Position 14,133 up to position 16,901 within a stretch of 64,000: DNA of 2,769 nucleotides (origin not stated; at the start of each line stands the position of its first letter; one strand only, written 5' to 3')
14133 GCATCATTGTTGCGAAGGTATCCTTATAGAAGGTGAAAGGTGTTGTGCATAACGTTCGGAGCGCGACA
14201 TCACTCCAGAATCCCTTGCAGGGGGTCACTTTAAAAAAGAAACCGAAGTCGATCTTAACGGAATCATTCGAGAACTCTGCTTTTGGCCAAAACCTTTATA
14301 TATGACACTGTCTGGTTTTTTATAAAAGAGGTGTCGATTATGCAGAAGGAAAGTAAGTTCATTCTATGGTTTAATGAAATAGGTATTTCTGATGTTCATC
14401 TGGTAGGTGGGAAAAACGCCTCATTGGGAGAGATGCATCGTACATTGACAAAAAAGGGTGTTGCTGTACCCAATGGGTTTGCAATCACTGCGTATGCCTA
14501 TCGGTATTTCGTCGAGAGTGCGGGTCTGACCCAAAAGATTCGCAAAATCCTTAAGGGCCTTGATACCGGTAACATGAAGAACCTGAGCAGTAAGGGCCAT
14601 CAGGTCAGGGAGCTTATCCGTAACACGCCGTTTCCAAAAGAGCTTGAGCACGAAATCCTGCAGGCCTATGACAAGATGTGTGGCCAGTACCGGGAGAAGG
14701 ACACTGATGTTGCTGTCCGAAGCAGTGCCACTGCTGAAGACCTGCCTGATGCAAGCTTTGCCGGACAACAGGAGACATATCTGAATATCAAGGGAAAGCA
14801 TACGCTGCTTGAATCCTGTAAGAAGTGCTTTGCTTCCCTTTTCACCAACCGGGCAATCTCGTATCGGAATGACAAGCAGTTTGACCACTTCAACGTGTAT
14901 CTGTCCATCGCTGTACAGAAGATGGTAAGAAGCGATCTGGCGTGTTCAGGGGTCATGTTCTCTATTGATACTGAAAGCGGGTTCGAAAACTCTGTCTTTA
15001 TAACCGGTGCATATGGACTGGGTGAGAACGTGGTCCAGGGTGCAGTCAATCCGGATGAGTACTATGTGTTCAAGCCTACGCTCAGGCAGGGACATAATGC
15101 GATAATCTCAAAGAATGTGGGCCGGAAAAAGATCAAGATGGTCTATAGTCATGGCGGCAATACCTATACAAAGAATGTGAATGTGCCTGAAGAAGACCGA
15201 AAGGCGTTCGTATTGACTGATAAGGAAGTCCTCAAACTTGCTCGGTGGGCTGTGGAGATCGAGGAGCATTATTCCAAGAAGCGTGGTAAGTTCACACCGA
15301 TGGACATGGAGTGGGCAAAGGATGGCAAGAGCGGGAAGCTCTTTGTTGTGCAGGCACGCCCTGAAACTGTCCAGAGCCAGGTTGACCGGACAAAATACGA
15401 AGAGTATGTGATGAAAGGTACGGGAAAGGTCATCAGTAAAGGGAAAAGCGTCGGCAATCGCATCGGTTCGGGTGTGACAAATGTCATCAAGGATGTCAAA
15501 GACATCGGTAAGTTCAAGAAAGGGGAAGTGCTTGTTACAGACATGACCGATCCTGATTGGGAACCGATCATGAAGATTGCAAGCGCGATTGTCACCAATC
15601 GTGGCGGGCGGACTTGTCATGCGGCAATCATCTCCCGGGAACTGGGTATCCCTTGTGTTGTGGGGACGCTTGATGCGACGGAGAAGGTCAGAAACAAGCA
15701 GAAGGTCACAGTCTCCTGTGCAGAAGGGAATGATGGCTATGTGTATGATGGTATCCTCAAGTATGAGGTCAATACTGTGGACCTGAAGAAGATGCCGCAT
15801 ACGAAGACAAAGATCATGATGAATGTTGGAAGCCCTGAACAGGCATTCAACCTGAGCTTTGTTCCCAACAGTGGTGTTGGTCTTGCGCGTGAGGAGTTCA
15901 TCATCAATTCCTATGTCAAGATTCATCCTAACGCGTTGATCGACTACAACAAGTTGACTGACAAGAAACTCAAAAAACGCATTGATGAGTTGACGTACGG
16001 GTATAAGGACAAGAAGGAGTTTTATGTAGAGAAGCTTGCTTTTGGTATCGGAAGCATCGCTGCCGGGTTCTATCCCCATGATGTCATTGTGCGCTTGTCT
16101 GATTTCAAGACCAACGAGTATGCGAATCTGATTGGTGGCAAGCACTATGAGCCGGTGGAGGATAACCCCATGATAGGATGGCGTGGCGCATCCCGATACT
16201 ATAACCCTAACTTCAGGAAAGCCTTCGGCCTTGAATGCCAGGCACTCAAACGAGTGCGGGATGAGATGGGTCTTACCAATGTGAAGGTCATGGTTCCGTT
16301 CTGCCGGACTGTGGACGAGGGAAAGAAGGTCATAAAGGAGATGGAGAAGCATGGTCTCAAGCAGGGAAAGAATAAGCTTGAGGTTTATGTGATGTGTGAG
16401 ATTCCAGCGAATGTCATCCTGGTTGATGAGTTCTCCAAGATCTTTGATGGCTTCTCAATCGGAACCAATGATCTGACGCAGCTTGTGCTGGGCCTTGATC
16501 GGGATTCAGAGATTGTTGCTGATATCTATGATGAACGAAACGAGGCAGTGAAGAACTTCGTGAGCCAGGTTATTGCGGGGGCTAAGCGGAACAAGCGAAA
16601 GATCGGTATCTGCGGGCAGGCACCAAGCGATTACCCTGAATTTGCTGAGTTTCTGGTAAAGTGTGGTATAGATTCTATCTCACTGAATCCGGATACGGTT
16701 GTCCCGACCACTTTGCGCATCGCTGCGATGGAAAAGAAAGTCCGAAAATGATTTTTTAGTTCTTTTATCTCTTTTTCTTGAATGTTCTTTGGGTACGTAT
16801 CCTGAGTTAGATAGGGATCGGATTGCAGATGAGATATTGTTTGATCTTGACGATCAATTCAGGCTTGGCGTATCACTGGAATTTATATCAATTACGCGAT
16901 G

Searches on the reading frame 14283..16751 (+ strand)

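Call 10: search_protein_families(library=pfam, proteins=[window:14283-16751:+], max_evalue=0.001)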
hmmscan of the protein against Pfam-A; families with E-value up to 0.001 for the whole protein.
window:14283-16751:+ (822 aa): 3 families
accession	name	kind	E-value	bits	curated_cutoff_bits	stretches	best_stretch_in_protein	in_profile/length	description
PF01326.24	PPDK_N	-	9e-129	429.9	27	1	39-375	2-323/328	Pyruvate phosphate dikinase, AMP/ATP-binding domain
PF02896.24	PEP-utilizers_C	-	8.6e-61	206.1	22.8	1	504-815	15-290/293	PEP-utilising enzyme, PEP-binding domain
PF00391.29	PEP-utilizers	-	7.4e-26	90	23.1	1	411-482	1-72/72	PEP-utilising enzyme, mobile domain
